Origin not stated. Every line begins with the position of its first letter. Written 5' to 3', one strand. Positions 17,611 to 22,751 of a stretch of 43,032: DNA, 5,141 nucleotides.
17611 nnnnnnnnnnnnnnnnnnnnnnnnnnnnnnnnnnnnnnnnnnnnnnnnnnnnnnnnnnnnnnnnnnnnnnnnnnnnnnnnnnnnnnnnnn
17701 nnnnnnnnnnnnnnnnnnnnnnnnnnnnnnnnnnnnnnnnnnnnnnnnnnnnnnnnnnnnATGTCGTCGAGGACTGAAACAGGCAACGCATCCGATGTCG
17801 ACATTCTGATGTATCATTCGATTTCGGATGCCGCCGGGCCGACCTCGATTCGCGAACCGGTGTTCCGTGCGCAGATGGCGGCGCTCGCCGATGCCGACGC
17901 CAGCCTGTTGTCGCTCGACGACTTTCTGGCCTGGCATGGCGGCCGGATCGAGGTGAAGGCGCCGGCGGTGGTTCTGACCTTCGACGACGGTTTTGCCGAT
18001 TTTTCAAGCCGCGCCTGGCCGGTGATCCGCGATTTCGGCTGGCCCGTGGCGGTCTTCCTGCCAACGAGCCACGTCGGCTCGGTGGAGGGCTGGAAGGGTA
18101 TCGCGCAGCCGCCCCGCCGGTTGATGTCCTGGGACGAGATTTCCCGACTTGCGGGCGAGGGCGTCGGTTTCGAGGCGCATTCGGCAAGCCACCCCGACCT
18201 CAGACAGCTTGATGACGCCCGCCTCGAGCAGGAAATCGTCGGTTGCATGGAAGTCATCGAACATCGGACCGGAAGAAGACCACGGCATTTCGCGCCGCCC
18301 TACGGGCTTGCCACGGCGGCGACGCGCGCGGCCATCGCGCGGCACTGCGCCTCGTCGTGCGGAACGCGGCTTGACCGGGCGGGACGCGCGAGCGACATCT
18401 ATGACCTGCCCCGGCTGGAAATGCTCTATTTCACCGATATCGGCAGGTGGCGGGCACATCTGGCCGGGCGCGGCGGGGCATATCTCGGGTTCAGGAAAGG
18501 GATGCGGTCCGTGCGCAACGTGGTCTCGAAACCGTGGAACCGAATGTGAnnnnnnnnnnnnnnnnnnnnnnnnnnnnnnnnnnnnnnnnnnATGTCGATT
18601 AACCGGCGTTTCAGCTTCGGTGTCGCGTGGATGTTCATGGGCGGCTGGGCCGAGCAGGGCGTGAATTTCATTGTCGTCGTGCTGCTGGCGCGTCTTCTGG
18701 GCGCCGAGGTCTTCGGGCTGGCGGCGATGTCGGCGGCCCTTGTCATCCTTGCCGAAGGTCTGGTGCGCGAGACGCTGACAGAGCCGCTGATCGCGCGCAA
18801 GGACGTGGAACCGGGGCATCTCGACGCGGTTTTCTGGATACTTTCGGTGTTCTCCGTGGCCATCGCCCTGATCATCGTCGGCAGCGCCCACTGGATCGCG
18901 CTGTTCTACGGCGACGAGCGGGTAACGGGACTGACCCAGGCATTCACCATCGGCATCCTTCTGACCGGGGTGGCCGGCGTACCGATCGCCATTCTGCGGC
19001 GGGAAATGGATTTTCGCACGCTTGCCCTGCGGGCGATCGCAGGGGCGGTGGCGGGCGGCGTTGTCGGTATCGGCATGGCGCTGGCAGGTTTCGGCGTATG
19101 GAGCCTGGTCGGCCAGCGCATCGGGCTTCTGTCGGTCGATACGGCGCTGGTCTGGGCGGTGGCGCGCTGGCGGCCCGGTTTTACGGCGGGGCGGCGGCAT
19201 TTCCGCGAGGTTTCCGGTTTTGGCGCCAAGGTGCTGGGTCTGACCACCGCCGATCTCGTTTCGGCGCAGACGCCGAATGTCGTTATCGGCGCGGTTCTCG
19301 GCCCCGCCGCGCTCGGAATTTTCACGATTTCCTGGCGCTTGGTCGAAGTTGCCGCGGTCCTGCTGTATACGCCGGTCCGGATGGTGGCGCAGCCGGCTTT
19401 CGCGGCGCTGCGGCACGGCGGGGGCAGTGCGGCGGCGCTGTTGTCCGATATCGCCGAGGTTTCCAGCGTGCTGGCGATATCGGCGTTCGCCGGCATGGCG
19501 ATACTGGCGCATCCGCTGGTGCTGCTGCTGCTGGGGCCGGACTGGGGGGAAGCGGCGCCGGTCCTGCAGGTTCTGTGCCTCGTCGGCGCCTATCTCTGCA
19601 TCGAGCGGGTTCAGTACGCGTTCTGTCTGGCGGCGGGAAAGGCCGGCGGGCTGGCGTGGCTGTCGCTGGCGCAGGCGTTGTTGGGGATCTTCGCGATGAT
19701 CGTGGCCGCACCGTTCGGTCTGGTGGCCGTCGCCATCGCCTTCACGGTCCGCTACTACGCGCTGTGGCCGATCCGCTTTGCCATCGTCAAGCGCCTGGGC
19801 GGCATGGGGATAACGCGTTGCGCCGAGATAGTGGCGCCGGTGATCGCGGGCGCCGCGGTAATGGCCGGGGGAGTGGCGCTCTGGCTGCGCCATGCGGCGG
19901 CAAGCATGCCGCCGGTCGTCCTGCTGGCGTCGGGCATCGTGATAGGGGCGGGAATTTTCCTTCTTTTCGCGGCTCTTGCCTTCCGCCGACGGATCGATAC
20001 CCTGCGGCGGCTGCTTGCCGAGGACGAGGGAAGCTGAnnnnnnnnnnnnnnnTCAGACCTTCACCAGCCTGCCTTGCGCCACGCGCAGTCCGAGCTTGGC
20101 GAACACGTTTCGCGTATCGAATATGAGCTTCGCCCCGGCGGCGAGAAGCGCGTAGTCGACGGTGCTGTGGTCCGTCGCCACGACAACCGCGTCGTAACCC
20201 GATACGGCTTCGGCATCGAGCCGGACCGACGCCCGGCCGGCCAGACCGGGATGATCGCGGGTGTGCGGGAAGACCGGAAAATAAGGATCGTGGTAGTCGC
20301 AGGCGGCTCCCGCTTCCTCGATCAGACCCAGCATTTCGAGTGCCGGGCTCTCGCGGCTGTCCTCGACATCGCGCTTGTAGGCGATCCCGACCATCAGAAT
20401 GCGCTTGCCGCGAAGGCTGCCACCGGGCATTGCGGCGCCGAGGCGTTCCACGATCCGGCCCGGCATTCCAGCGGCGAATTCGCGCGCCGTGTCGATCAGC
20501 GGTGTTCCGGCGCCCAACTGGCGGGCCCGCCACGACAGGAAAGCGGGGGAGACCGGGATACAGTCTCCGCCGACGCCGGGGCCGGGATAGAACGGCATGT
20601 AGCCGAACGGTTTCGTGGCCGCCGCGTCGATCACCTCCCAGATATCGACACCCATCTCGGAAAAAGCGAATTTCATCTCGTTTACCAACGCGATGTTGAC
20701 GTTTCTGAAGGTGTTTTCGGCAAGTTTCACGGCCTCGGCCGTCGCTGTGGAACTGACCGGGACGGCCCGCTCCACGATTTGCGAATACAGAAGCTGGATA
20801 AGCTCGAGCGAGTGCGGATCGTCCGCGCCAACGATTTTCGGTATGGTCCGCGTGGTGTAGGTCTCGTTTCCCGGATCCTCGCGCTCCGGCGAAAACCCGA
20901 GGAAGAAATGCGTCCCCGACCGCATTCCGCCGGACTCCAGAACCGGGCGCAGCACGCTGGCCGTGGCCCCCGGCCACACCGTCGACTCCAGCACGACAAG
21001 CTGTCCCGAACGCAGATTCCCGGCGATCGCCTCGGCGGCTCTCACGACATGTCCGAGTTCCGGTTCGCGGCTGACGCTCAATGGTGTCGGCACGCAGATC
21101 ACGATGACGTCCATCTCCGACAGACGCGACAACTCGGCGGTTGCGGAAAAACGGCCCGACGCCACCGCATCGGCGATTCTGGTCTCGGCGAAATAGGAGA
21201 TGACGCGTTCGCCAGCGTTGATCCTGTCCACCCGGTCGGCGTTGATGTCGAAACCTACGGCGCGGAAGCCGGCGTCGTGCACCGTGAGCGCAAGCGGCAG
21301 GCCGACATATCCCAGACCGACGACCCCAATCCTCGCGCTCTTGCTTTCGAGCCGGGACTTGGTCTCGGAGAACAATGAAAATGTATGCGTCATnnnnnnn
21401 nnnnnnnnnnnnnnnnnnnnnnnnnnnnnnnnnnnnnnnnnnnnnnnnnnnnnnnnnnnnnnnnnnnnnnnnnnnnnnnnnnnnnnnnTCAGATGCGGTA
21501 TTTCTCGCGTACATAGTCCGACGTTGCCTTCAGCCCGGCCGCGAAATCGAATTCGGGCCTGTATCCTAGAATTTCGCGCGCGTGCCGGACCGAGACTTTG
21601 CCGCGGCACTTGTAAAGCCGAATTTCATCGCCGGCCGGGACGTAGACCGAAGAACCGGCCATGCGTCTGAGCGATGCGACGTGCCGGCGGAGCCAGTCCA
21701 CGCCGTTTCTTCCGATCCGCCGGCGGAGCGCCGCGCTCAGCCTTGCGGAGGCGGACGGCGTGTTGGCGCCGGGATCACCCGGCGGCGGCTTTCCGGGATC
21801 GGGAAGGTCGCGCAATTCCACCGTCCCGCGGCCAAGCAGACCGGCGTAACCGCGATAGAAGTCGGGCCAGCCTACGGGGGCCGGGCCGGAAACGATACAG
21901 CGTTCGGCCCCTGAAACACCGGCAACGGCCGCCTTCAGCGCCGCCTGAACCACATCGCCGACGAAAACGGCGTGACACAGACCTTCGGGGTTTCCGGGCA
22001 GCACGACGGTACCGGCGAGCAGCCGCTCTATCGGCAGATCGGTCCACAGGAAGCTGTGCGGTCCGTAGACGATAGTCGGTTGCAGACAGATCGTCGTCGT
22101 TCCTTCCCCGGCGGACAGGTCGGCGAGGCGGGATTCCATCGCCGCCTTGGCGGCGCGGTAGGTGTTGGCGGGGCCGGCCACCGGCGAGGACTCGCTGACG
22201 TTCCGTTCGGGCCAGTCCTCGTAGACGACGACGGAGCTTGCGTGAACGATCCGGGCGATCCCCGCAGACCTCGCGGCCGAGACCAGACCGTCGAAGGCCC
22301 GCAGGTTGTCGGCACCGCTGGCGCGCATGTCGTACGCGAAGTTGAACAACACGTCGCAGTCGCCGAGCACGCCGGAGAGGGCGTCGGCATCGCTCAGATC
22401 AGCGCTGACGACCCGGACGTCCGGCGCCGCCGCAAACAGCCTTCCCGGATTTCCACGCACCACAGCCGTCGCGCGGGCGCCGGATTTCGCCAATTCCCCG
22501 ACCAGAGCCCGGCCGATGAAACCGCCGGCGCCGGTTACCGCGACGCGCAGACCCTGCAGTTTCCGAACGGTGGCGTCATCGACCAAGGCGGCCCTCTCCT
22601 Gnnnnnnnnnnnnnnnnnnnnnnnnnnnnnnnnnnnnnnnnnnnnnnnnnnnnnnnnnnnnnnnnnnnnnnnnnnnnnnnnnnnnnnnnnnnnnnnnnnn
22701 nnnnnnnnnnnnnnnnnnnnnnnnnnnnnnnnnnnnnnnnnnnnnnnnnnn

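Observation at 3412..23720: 20-kb glycan locus organised around lipid-linked sugar donors (polyprenyl-P GT2, flippase-like proteins, GT-C-like transferases) rather than a classical Wzy/ABC O-antigen design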

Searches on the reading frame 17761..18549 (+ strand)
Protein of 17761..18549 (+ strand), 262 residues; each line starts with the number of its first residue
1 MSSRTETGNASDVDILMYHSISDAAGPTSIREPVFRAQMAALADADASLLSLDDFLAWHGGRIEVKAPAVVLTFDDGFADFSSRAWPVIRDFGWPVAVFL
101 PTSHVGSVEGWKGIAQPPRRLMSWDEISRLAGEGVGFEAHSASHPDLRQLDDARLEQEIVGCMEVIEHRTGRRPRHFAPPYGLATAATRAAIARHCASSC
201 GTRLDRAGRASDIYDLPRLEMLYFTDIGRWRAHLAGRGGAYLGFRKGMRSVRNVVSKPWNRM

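Call 6: search_protein_families(library=pfam, proteins=[window:17761-18549:+], max_evalue=0.01)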
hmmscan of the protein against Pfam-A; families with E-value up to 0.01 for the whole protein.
window:17761-18549:+ (262 aa): 1 family
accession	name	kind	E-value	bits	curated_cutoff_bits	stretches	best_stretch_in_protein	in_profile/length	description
PF01522.26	Polysacc_deac_1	-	1e-23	84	23.1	1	65-194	4-118/124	Polysaccharide deacetylase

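Call 8: search_protein_families(library=ncbifam, proteins=[window:17761-18549:+], max_evalue=0.001)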
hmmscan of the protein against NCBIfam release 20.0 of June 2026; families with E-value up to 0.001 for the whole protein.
window:17761-18549:+ (262 aa): 8 families
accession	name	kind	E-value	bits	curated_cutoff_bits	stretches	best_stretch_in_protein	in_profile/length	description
TIGR03938.2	deacetyl_PgaB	equivalog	1.5e-16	59.9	321.9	1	14-141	4-142/621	poly-beta-1,6-N-acetyl-D-glucosamine N-deacetylase PgaB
NF011177.0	PRK14582.1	equivalog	4.5e-14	51.6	923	1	16-102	52-140/671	poly-beta-1,6-N-acetyl-D-glucosamine N-deacetylase PgaB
NF011176.0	PRK14581.1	equivalog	1.4e-12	46.6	1091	1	15-134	51-177/673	poly-beta-1,6-N-acetyl-D-glucosamine N-deacetylase PgaB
TIGR03933.1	PIA_icaB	equivalog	4.3e-07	29.7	248.35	1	22-188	27-195/245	intercellular adhesin biosynthesis polysaccharide N-deacetylase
NF045821.1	PgAcgDacpgdA1_Bac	equivalog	9.5e-07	28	400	1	127-184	133-190/282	peptidoglycan-N-acetylglucosamine deacetylase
TIGR02884.1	spore_pdaA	equivalog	3.9e-06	26.7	298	1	125-183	80-139/224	delta-lactam-biosynthetic de-N-acetylase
TIGR02873.1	spore_ylxY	hypoth_equivalog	6.4e-06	25.6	391.5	1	133-182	136-185/268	probable sporulation protein, polysaccharide deacetylase family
TIGR04243.1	nodulat_NodB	equivalog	8.8e-06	25.3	240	1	127-191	47-112/197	chitooligosaccharide deacetylase NodB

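Call 53: search_solved_structures(query=window:17761-18549:+, max_evalue=0.001)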
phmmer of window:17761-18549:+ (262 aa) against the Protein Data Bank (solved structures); distinct sequences matched with E-value up to 0.001: 11.
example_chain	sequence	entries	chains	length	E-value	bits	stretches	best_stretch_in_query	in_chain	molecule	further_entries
3vus_A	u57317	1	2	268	3.8e-08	36.3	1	16-102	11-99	Poly-beta-1,6-N-acetyl-D-glucosamine N-deacetylase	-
4f9d_A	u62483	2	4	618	1.9e-07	34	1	16-102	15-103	Poly-beta-1,6-N-acetyl-D-glucosamine N-deacetylase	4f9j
4wcj_A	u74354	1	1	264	7.8e-07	32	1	13-195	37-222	Polysaccharide deacetylase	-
4u10_A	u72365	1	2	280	8.9e-07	31.8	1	33-144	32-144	Poly-beta-1,6-N-acetyl-D-glucosamine N-deacetylase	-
5bu6_A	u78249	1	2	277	6.5e-06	29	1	67-143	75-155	BpsB (PgaB), Poly-beta-1,6-N-acetyl-D-glucosamine N-deacetylase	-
6dq3_A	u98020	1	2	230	1.6e-05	27.7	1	13-194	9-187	Polysaccharide deacetylase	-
2cc0_A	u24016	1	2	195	1.6e-05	27.7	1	133-195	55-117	ACETYL-XYLAN ESTERASE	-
2j13_A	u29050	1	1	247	2.3e-05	27.2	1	64-190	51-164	POLYSACCHARIDE DEACETYLASE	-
5lfz_A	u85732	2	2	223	3.4e-05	26.6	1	69-186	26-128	ArCE4A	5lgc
4hd5_A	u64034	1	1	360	0.0001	25.1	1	12-178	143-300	Polysaccharide deacetylase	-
5o6y_A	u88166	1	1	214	0.0003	23.5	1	127-183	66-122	Peptidoglycan N-acetylglucosamine deacetylase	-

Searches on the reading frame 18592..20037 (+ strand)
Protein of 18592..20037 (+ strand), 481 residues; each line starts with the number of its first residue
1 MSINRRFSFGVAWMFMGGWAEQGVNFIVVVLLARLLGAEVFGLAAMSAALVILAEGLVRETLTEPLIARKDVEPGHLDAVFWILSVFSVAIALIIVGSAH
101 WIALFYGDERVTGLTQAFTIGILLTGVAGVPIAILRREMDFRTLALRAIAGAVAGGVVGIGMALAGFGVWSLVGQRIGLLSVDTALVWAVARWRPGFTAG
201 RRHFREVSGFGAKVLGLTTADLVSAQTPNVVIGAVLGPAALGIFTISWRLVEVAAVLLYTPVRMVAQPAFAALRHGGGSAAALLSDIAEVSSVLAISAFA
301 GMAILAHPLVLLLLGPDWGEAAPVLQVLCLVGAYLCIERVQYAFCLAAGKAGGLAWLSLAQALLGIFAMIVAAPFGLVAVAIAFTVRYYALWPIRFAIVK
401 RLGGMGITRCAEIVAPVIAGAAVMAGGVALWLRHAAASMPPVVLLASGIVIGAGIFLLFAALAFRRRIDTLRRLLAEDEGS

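Call 6: search_protein_families(library=pfam, proteins=[window:18592-20037:+], max_evalue=0.01)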
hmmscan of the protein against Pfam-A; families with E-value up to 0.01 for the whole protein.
window:18592-20037:+ (481 aa): 2 families
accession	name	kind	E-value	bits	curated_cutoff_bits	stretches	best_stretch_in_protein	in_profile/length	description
PF13440.11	Polysacc_synt_3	-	2.6e-61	207.9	23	1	31-323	1-293/293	Polysaccharide biosynthesis protein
PF01943.22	Polysacc_synt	-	4e-23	82.7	28.2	1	10-272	4-272/274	Polysaccharide biosynthesis protein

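Call 8: search_protein_families(library=ncbifam, proteins=[window:18592-20037:+], max_evalue=0.001)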
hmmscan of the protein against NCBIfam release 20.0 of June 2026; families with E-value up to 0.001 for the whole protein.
window:18592-20037:+ (481 aa): 3 families
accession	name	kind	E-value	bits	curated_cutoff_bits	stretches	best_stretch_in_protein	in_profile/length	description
NF058658.1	Oglyco_Wzx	exception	6e-53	180.5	720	1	7-456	10-456/478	O-glycosylation flippase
NF007773.0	PRK10459.1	equivalog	1.9e-40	139.3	273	1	1-475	1-479/492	MOP flippase family protein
NF047674.1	TeichurnBiosyTuaB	equivalog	1.2e-31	110.3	580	1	3-459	4-465/469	teichuronic acid biosynthesis protein TuaB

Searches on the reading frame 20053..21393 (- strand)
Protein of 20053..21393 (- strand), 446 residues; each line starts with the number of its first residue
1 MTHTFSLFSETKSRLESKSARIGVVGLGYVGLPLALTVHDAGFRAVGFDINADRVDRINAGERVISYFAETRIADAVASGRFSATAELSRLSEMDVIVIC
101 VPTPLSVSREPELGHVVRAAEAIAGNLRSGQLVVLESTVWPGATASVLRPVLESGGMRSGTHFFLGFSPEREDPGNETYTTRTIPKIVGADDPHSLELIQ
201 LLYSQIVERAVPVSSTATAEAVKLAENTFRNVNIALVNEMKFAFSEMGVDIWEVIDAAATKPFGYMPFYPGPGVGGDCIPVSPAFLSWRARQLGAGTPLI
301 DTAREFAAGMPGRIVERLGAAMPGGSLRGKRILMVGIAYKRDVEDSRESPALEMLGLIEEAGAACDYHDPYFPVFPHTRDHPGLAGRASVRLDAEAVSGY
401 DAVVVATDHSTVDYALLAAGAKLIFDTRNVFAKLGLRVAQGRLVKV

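Call 6: search_protein_families(library=pfam, proteins=[window:20053-21393:-], max_evalue=0.01)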
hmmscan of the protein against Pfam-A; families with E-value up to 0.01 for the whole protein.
window:20053-21393:- (446 aa): 5 families
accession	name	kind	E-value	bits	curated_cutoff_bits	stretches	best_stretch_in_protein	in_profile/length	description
PF03721.20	UDPG_MGDP_dh_N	-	2e-36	125.8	27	1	21-196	2-180/187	UDP-glucose/GDP-mannose dehydrogenase family, NAD binding domain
PF00984.24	UDPG_MGDP_dh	-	8.2e-28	96.8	25.4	1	218-305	2-90/94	UDP-glucose/GDP-mannose dehydrogenase family, central domain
PF03720.21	UDPG_MGDP_dh_C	-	3.4e-19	69.6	30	1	334-432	2-102/103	UDP-glucose/GDP-mannose dehydrogenase family, UDP binding domain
PF03446.21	NAD_binding_2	-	1.1e-08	35.6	21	1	21-149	1-105/161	NAD binding domain of 6-phosphogluconate dehydrogenase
PF01210.29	NAD_Gly3P_dh_N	-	0.0052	17.2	23.1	0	22-104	2-80/158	NAD-dependent glycerol-3-phosphate dehydrogenase N-terminus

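Call 8: search_protein_families(library=ncbifam, proteins=[window:20053-21393:-], max_evalue=0.001)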
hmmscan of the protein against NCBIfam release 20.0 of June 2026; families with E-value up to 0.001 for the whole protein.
window:20053-21393:- (446 aa): 11 families
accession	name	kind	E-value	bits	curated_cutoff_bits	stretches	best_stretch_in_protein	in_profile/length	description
TIGR03026.1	NDP-sugDHase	subfamily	5e-115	384.5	189.8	1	21-429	2-413/413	nucleotide sugar dehydrogenase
NF040825.1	UDPMaNacDH_Arch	equivalog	2.2e-72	244.2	750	1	21-412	2-377/418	UDP-N-acetyl-D-mannosamine dehydrogenase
NF008286.0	PRK11064.1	equivalog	2.5e-56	191.1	459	1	20-429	4-417/420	UDP-N-acetyl-D-mannosamine dehydrogenase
NF011729.0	PRK15182.1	equivalog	6.1e-56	190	592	1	20-411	7-390/425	Vi polysaccharide biosynthesis UDP-N-acetylglucosamine C-6 dehydrogenase TviB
NF041297.1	UDPGDh_AglM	equivalog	2.8e-46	158.3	670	1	21-430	2-416/429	UDP-glucose 6-dehydrogenase AglM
NF047673.2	TeichurnBiosyTuaD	equivalog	3e-36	125.5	700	1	21-431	3-414/439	UDP-glucose 6-dehydrogenase TuaD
NF011631.0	PRK15057.1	equivalog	1.5e-07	30.9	757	1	21-281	2-256/388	UDP-glucose 6-dehydrogenase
TIGR01505.1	tartro_sem_red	equivalog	2.2e-07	30.4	340.75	1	22-257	2-203/291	2-hydroxy-3-oxopropionate reductase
NF043037.1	ThreonDh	equivalog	3e-05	23.6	350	1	19-65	2-49/297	L-threonate dehydrogenase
NF008592.0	PRK11559.1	equivalog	6.6e-05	22.3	397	0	20-255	3-204/296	2-hydroxy-3-oxopropionate reductase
NF005650.0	PRK07417.1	equivalog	0.0004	19.7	290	0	20-127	2-91/281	prephenate/arogenate dehydrogenase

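Call 42: search_solved_structures(query=window:20053-21393:-, max_evalue=1e-10)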
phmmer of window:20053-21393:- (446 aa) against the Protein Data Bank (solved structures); distinct sequences matched with E-value up to 1e-10: 25.
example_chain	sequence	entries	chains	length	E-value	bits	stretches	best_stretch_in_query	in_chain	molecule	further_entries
4r16_A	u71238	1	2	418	9.7e-59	202.7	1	21-431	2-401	418aa long hypothetical UDP-N-acetyl-D-mannosaminuronic acid dehydrogenase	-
3g79_A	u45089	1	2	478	5.9e-48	167.1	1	20-422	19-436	NDP-N-acetyl-D-galactosaminuronic acid dehydrogenase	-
3ojl_A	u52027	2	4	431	3.6e-47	164.5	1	20-374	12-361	Cap5O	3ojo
4xr9_A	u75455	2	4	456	1.8e-46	162.2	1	20-410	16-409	CalS8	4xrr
3vtf_A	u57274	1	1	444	2.8e-34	122.1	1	18-371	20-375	UDP-glucose 6-dehydrogenase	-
4a7p_A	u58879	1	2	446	2.8e-31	112.2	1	19-409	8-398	UDP-GLUCOSE DEHYDROGENASE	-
1mfz_A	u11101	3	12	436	2e-29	106.1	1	21-359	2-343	GDP-mannose 6-dehydrogenase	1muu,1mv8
3gg2_A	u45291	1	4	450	2.7e-27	99.1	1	20-431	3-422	Sugar dehydrogenase, UDP-glucose/GDP-mannose dehydrogenase family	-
2y0e_A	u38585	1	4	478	6.7e-26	94.5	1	20-432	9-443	UDP-GLUCOSE DEHYDROGENASE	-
2y0d_A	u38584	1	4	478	1.2e-24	90.4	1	20-432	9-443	UDP-GLUCOSE DEHYDROGENASE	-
2y0c_A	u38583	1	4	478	1.2e-24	90.3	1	20-432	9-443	UDP-GLUCOSE DEHYDROGENASE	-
2q3e_A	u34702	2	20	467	1.4e-13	53.8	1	21-409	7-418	UDP-glucose 6-dehydrogenase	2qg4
5w4x_A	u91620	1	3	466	1.5e-13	53.8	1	21-409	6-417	UDP-glucose 6-dehydrogenase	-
3tdk_A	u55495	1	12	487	1.8e-13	53.5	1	21-409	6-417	UDP-glucose 6-dehydrogenase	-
5vr8_A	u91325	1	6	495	1.8e-13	53.5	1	21-409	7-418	UDP-glucose 6-dehydrogenase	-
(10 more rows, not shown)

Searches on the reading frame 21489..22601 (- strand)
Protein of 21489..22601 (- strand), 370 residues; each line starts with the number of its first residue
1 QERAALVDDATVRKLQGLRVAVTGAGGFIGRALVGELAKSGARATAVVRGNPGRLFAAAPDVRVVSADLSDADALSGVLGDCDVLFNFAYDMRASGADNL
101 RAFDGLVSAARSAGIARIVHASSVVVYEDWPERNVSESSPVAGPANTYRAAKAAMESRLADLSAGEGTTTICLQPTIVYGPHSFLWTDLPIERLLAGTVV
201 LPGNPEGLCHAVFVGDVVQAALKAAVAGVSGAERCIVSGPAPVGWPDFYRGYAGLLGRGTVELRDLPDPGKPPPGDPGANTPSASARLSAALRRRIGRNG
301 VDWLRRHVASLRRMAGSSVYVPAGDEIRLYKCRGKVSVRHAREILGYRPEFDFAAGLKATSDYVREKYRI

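Call 6: search_protein_families(library=pfam, proteins=[window:21489-22601:-], max_evalue=0.01)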
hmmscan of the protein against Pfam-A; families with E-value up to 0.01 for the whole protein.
window:21489-22601:- (370 aa): 8 families
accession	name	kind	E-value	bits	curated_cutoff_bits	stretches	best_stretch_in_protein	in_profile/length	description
PF01370.27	Epimerase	-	1.7e-26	93.5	20.9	1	20-229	1-229/240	NAD dependent epimerase/dehydratase family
PF13460.12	NAD_binding_10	-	4.9e-16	59.6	27.2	1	24-159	1-131/184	NAD(P)H-binding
PF01073.25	3Beta_HSD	-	3.8e-11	43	22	1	21-225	1-229/280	3-beta hydroxysteroid dehydrogenase/isomerase family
PF05368.20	NmrA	-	9.4e-09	35.7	27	1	19-123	4-107/298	NmrA-like family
PF16363.11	GDP_Man_Dehyd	-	5.7e-08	33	27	1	22-168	2-173/332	GDP-mannose 4,6 dehydratase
PF04321.23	RmlD_sub_bind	-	1.8e-05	24.4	27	1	19-161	2-138/287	RmlD substrate binding domain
PF07993.18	NAD_binding_4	-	0.00015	21.5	20.1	0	22-51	1-33/258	Male sterility protein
PF00106.31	adh_short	-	0.0029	17.6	26.6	0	20-78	3-67/195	short chain dehydrogenase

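Call 8: search_protein_families(library=ncbifam, proteins=[window:21489-22601:-], max_evalue=0.001)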
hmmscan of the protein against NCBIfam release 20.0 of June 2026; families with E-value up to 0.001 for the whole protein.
window:21489-22601:- (370 aa): 20 families
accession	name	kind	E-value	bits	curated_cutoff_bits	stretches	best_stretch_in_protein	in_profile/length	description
NF042423.1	oxyalk_red_Shew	equivalog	3.8e-21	75.5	580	1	19-235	10-231/331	2-alkyl-3-oxoalkanoate reductase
TIGR03466.1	HpnA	hypoth_equivalog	1.2e-16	60.5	367.65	1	20-236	3-227/327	hopanoid-associated sugar epimerase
NF042422.1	oxyalk_red_OleD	equivalog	2.5e-13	50.1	580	1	19-228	2-218/329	2-alkyl-3-oxoalkanoate reductase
NF058621.1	DiazavRedAvaA7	equivalog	6.4e-13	49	400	1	18-243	1-237/304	3-diazoavenalumate denitrifying reductase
NF052578.1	StrlDmthSdmBMthl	equivalog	1.1e-09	38.5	600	1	21-239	4-229/328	sterol demethylase protein SdmB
NF004520.0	PRK05865.1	equivalog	1.2e-09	36.7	1509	1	18-229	1-174/854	sugar epimerase family protein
TIGR01179.1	galE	equivalog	2.2e-09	36.6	262.3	1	20-168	2-166/332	UDP-glucose 4-epimerase GalE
TIGR04180.1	EDH_00030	hypoth_equivalog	1.5e-08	34.1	475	1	20-183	1-180/297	NAD-dependent 4,6-dehydratase LegB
TIGR02197.1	heptose_epim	equivalog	1.9e-06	27.3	274.6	0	98-182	90-174/316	ADP-glyceromanno-heptose 6-epimerase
NF043036.1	ErythonDh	equivalog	5.2e-06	25.9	325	1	19-163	2-164/321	D-erythronate dehydrogenase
NF007956.0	PRK10675.1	subfamily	1e-05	24.9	394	1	104-172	105-173/338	UDP-glucose 4-epimerase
NF050030.1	thlkprotThyD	equivalog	1.7e-05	24.2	400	1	19-121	2-107/305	thylakoid membrane protein ThyD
NF005095.0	PRK06523.1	subfamily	3.7e-05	23.4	231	1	13-76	6-66/261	oxidoreductase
NF041293.1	G6PDh_Azf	equivalog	4.8e-05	22.9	400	1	20-125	5-117/252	NAD-dependent glucose-6-phosphate dehydrogenase Azf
TIGR01181.1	dTDP_gluc_dehyt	equivalog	7.3e-05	22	365.1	0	20-232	2-238/321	dTDP-glucose 4,6-dehydratase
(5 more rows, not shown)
